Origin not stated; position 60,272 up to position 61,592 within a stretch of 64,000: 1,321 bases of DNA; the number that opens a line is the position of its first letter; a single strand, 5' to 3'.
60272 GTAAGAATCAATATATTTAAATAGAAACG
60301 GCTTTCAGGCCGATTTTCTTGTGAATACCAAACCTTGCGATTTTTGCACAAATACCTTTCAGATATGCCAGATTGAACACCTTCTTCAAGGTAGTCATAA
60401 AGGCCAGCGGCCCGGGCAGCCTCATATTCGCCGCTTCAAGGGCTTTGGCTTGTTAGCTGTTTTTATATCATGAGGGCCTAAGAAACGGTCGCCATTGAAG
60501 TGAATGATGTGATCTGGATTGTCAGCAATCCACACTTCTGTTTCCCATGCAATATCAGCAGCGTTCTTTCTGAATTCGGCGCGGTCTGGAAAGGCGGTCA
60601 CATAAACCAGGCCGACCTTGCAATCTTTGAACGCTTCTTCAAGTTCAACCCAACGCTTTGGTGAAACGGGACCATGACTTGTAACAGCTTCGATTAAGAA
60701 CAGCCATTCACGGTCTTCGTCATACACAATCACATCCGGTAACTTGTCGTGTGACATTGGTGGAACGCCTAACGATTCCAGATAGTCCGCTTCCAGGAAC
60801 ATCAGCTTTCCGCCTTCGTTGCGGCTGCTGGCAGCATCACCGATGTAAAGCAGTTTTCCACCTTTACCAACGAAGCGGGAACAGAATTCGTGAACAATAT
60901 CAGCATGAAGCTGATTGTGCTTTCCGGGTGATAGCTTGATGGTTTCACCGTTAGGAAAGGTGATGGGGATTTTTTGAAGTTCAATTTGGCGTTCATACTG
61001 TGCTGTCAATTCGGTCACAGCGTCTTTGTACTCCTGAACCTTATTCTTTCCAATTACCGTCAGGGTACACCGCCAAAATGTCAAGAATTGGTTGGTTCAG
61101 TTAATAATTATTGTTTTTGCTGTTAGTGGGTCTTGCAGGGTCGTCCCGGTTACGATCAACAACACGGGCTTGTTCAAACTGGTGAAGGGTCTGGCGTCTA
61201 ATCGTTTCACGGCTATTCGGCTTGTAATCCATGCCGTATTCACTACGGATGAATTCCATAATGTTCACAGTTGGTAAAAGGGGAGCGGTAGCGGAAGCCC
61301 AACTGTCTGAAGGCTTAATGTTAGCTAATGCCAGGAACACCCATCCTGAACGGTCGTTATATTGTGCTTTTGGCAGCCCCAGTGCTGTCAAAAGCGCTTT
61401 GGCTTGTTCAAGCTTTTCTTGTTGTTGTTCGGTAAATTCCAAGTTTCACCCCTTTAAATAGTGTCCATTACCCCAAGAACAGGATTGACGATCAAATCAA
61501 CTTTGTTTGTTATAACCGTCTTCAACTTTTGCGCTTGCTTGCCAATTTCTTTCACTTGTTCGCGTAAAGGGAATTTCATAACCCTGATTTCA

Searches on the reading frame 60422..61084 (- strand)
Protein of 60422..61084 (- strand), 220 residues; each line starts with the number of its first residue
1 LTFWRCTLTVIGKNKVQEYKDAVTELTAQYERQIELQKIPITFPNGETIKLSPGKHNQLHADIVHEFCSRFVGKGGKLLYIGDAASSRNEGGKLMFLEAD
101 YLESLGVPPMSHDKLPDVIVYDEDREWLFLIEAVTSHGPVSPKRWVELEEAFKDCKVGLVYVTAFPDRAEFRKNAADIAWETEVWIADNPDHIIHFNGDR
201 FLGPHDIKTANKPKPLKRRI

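Call 36: search_protein_families(library=pfam, proteins=[window:60422-61084:-], max_evalue=0.01)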
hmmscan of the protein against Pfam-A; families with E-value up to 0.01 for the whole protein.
window:60422-61084:- (220 aa): 1 family
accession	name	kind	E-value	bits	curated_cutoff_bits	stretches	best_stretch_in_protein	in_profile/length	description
PF06616.17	BsuBI_PstI_RE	-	6.9e-63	211.1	27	1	39-198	1-153/154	BsuBI/PstI restriction endonuclease domain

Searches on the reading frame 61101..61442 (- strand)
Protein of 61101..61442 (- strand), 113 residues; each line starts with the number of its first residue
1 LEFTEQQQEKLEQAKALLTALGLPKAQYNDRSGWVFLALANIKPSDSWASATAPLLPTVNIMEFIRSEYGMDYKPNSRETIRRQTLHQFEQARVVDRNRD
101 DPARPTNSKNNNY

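Call 31: search_protein_families(library=pfam, proteins=[window:61101-61442:-], max_evalue=0.01)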
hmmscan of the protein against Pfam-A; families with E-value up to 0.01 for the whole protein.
window:61101-61442:- (113 aa): 1 family
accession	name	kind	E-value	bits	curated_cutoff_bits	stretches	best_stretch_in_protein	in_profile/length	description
PF17728.7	BsuBI_PstI_RE_N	-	3.8e-41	140.6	27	1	9-113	2-106/140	BsuBI/PstI restriction endonuclease HTH domain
